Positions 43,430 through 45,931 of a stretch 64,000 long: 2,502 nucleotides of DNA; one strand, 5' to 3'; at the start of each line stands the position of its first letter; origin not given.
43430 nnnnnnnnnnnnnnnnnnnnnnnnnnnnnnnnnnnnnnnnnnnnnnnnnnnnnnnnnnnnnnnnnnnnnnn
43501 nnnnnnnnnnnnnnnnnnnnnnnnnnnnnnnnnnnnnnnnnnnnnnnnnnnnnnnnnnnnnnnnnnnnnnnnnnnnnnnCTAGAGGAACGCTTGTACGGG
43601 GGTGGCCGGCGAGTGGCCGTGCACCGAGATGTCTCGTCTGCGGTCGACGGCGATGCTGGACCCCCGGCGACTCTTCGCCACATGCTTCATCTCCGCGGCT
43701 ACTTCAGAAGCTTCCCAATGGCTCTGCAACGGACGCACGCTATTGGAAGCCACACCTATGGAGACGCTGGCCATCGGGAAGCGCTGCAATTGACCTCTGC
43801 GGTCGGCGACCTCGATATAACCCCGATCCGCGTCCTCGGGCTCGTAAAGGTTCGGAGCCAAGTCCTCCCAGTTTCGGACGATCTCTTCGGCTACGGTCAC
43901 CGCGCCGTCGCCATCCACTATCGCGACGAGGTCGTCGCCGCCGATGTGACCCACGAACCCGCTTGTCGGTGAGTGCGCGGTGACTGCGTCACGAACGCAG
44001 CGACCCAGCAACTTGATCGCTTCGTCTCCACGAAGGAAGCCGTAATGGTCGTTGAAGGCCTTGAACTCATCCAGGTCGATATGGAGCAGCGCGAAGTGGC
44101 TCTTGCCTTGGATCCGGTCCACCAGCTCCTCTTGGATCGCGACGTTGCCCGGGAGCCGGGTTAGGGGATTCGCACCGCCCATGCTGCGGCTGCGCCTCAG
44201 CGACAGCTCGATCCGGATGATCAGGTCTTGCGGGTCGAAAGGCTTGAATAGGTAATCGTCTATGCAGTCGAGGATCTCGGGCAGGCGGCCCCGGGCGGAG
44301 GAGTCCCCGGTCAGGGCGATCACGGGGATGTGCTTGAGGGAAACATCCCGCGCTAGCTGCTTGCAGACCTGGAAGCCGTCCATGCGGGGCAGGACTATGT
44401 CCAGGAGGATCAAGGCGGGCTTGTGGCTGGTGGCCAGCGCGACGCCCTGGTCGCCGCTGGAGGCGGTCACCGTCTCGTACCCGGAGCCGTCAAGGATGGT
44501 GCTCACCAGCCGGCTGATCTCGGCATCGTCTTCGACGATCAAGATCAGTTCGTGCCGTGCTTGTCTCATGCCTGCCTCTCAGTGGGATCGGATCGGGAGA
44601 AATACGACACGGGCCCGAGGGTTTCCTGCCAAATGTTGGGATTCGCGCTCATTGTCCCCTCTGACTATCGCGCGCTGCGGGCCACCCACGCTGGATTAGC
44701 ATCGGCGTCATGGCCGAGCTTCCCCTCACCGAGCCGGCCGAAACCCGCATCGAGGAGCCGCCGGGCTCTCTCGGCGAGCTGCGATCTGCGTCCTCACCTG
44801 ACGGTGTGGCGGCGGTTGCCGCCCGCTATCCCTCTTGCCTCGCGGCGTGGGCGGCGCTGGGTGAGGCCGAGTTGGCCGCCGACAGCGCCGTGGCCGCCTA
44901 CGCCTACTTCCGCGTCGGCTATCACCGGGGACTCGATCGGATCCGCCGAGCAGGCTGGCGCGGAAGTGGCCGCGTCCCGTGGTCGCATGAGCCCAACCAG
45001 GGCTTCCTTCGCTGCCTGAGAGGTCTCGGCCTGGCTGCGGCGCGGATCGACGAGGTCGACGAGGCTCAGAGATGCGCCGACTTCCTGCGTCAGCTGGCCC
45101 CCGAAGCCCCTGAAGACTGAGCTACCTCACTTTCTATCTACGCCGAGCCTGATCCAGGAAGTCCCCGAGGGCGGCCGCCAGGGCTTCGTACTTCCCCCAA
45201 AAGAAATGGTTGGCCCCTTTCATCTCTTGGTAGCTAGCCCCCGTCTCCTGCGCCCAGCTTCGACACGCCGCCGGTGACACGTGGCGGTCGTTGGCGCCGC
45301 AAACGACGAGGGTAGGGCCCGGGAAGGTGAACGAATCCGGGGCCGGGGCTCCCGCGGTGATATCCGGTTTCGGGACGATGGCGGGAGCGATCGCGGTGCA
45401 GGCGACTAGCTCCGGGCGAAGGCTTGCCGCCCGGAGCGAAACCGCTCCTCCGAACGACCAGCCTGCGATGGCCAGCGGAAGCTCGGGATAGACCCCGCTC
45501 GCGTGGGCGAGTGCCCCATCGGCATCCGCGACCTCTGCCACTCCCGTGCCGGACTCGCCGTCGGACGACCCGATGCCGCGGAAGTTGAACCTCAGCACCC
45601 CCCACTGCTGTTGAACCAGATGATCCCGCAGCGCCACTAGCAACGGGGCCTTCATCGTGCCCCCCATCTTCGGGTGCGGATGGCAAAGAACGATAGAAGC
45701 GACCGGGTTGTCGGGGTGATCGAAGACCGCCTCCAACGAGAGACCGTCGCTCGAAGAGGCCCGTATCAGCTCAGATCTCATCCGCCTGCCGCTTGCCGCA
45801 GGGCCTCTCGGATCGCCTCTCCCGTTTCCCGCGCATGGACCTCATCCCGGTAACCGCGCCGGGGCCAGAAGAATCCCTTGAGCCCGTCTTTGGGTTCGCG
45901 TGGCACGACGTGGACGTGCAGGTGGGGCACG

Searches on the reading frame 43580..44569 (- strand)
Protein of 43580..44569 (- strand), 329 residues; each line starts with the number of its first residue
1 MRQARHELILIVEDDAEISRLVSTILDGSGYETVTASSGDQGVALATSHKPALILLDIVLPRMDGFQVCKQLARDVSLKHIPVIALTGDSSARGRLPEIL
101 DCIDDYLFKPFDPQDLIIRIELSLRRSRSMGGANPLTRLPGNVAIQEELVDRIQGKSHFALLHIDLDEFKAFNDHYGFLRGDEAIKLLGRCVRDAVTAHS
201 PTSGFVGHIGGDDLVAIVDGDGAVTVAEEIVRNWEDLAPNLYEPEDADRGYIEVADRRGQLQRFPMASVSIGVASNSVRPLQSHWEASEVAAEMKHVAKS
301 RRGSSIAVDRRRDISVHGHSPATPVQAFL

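Call 20: search_protein_families(library=pfam, proteins=[window:43580-44569:-], max_evalue=0.001)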
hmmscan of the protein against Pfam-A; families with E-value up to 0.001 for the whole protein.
window:43580-44569:- (329 aa): 3 families
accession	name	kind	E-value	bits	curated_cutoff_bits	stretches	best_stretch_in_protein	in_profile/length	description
PF00072.30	Response_reg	-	7.1e-23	81.3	30.2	1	9-120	1-110/111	Response regulator receiver domain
PF00990.26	GGDEF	-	5.7e-12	46.1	23.8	1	135-232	5-105/161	Diguanylate cyclase, GGDEF domain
PF06490.17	FleQ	-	0.00089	20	22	0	9-103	2-90/108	Flagellar regulatory protein FleQ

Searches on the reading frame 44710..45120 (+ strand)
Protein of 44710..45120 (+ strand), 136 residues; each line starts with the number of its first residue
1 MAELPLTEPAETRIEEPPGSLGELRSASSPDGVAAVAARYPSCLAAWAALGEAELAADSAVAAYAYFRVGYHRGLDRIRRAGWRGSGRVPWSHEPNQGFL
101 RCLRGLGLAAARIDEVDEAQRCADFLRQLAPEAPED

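Call 20: search_protein_families(library=pfam, proteins=[window:44710-45120:+], max_evalue=0.001)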
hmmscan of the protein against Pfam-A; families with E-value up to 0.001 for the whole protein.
window:44710-45120:+ (136 aa): 1 family
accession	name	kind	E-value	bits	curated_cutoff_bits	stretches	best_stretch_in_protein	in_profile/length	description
PF11349.13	DUF3151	-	1.5e-43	148.4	28.4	1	8-134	2-125/127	Protein of unknown function (DUF3151)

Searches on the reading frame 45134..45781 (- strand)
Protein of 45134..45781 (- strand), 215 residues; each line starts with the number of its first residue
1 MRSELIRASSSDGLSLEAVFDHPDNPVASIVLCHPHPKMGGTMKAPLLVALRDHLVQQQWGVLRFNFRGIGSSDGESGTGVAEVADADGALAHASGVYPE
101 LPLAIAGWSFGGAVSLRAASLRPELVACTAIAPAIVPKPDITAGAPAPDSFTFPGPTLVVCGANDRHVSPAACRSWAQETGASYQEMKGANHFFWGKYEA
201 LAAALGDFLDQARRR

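Call 20: search_protein_families(library=pfam, proteins=[window:45134-45781:-], max_evalue=0.001)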
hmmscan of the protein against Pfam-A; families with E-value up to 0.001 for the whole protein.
window:45134-45781:- (215 aa): 5 families
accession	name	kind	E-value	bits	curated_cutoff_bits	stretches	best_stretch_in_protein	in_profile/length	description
PF12146.15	Hydrolase_4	-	5.7e-14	52.4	27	1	26-141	3-117/239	Serine aminopeptidase, S33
PF12697.13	Abhydrolase_6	-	3.9e-11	44.5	26.3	1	30-148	1-108/217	Alpha/beta hydrolase family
PF00561.26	Abhydrolase_1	-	7.7e-09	36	25.8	1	52-130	20-98/245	alpha/beta hydrolase fold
PF12740.14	PETase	-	0.00037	20.4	28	1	103-194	127-213/263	PET hydrolase-like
PF20408.4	Abhydrolase_11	-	0.00059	20.1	27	0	40-194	12-167/193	Alpha/beta hydrolase domain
